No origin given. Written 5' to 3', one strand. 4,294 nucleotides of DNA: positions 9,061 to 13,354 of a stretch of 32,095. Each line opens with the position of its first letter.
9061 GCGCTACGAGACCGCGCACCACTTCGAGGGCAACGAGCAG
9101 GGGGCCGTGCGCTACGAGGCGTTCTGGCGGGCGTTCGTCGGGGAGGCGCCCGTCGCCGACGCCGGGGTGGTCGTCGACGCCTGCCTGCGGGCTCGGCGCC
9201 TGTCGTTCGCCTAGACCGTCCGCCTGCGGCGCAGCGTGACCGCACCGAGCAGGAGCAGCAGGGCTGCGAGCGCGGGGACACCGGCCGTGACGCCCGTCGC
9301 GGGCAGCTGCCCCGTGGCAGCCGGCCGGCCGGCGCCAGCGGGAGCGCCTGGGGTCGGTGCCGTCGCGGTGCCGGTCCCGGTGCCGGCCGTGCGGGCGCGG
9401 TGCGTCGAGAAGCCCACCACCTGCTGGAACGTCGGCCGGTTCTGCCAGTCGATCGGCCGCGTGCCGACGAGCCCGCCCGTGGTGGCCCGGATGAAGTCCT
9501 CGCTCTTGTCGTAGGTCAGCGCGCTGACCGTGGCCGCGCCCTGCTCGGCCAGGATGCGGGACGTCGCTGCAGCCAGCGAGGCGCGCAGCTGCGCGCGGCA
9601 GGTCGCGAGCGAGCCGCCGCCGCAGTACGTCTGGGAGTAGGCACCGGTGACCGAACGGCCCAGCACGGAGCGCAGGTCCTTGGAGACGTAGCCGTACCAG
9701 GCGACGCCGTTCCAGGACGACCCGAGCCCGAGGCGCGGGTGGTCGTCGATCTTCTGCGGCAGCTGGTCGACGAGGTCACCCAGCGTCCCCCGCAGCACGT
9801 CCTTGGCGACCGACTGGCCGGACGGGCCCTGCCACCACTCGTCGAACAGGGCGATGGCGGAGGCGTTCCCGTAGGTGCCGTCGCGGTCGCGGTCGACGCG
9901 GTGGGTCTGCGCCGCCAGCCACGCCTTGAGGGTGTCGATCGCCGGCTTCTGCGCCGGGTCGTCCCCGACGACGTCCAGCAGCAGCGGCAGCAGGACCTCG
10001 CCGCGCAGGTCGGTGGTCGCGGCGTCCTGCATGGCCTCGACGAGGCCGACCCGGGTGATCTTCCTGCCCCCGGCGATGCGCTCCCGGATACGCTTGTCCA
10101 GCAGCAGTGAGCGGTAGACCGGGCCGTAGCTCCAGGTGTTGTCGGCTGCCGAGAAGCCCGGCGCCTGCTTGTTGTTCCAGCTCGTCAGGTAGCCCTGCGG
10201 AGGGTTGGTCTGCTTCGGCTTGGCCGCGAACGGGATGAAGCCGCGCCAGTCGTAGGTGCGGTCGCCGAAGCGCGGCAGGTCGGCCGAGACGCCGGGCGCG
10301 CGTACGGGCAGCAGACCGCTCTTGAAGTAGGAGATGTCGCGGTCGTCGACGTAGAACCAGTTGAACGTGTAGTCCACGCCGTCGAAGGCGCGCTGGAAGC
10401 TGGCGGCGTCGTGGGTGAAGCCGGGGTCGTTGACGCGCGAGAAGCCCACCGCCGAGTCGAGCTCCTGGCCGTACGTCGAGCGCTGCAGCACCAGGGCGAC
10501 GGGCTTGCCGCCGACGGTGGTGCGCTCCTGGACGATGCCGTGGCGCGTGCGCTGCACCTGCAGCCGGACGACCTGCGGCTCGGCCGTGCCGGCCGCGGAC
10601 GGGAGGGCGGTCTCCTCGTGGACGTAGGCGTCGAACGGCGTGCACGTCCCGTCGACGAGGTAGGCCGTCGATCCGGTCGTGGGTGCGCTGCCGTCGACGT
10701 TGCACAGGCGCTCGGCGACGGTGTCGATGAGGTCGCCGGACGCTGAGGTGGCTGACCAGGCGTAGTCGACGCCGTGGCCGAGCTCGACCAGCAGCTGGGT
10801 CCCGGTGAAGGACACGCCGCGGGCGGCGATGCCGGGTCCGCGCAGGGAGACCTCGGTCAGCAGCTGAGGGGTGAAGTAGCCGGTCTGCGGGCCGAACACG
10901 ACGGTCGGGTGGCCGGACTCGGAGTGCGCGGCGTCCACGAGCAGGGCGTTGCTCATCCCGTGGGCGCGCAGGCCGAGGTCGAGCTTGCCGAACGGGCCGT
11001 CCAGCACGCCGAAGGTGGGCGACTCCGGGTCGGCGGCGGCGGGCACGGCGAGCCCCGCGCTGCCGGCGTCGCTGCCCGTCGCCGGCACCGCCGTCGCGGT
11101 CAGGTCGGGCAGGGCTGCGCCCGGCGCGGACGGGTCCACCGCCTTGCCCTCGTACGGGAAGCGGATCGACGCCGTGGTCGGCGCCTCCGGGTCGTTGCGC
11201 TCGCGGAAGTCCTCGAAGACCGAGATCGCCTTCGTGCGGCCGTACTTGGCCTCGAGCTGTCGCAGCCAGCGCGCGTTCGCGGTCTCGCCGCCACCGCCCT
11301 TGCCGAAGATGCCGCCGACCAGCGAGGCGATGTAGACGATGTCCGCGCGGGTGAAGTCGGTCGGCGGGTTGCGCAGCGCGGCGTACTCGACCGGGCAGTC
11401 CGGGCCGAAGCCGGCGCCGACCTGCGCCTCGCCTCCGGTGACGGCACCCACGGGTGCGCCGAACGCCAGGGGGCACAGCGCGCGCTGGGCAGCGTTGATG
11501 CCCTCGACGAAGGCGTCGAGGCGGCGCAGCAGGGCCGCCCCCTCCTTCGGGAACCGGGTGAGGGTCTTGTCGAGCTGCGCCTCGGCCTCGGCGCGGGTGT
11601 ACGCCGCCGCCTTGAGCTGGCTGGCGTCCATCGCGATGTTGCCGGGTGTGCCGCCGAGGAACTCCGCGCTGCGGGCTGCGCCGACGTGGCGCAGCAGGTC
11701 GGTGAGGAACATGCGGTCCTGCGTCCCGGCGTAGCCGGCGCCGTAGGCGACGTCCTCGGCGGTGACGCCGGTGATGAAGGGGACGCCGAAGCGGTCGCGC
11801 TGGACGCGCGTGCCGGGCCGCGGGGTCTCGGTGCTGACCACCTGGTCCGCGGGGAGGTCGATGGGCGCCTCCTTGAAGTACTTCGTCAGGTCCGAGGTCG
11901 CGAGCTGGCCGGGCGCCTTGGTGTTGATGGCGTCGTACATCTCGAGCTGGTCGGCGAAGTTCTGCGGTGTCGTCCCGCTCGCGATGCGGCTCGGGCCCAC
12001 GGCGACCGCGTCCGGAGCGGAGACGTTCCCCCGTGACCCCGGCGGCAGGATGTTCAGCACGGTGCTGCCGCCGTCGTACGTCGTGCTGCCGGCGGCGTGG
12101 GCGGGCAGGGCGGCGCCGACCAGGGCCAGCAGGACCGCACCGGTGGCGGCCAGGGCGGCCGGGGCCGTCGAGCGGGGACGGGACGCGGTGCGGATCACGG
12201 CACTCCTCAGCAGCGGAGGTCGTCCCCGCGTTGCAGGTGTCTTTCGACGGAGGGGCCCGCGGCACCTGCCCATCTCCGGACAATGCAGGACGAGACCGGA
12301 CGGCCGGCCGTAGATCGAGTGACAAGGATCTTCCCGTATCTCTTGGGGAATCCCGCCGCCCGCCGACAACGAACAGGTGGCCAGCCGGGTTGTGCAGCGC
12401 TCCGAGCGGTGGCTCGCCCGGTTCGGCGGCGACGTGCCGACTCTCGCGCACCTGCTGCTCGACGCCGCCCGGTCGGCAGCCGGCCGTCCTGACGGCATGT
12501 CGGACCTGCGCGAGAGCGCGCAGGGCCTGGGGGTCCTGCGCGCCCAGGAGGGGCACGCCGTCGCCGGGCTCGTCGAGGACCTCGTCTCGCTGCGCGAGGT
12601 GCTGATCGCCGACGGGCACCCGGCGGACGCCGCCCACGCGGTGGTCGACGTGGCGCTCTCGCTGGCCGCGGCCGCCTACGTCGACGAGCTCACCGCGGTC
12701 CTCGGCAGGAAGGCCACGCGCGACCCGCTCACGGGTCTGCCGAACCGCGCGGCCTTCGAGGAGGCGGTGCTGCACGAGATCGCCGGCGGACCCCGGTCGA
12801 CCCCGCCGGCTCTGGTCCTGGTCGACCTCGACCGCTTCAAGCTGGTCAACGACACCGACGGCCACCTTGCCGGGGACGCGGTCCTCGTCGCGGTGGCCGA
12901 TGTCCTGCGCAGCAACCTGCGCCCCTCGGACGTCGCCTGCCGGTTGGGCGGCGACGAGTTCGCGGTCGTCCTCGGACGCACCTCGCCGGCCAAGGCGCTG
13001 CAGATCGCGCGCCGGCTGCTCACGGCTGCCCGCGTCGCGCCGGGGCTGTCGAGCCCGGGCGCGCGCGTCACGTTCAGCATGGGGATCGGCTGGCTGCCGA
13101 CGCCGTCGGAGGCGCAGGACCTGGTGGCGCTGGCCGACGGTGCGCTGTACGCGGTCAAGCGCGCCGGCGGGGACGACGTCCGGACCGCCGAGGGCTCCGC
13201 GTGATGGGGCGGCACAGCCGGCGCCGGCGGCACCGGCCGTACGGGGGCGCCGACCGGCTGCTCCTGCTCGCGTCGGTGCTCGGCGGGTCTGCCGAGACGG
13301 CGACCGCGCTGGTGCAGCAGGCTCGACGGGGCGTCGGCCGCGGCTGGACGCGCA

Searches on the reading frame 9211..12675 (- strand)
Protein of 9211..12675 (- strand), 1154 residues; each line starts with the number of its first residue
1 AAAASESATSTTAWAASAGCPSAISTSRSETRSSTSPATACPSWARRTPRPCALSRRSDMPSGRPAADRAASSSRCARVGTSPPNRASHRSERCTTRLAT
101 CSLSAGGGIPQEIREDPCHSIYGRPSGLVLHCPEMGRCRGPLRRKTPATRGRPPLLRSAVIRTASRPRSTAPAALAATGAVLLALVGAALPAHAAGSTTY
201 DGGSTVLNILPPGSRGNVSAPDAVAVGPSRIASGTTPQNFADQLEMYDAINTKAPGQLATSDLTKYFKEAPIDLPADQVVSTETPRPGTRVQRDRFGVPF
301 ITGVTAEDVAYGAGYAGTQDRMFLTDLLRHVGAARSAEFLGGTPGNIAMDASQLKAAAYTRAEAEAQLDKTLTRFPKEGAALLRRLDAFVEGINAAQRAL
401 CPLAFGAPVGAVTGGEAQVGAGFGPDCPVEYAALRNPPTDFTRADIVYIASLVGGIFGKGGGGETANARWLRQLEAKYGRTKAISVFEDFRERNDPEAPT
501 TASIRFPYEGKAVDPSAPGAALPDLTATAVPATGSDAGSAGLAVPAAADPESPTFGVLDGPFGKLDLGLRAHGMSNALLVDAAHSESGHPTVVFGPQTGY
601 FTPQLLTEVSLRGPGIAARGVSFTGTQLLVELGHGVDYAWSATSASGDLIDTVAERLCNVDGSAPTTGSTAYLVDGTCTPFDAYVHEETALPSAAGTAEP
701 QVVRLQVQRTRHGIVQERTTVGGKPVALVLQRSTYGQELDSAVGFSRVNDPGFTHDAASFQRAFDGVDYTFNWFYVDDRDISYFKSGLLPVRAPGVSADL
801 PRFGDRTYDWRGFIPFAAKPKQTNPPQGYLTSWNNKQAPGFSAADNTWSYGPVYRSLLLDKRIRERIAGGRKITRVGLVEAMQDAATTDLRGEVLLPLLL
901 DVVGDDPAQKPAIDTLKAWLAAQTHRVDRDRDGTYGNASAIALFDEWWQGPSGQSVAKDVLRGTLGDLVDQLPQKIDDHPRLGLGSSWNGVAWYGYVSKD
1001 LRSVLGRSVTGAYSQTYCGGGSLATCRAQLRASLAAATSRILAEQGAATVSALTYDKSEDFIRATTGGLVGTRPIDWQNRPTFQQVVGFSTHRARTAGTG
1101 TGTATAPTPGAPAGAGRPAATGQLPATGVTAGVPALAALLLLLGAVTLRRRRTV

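Call 35: search_protein_families(library=pfam, proteins=[window:9211-12675:-], max_evalue=0.0001)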
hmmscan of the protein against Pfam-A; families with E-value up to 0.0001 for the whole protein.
window:9211-12675:- (1154 aa): 1 family
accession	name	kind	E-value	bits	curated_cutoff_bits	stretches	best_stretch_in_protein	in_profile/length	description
PF01804.23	Penicil_amidase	-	5.2e-95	320.3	21.3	1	290-1061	3-581/675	Penicillin amidase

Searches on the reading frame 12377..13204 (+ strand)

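Call 11: search_protein_families(library=pfam, proteins=[window:12377-13204:+], max_evalue=0.01)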
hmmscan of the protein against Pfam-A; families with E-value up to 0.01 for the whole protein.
window:12377-13204:+ (275 aa): 1 family
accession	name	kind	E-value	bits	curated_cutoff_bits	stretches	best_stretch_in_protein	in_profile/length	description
PF00990.26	GGDEF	-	9.1e-39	133.3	23.8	1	113-265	1-159/161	Diguanylate cyclase, GGDEF domain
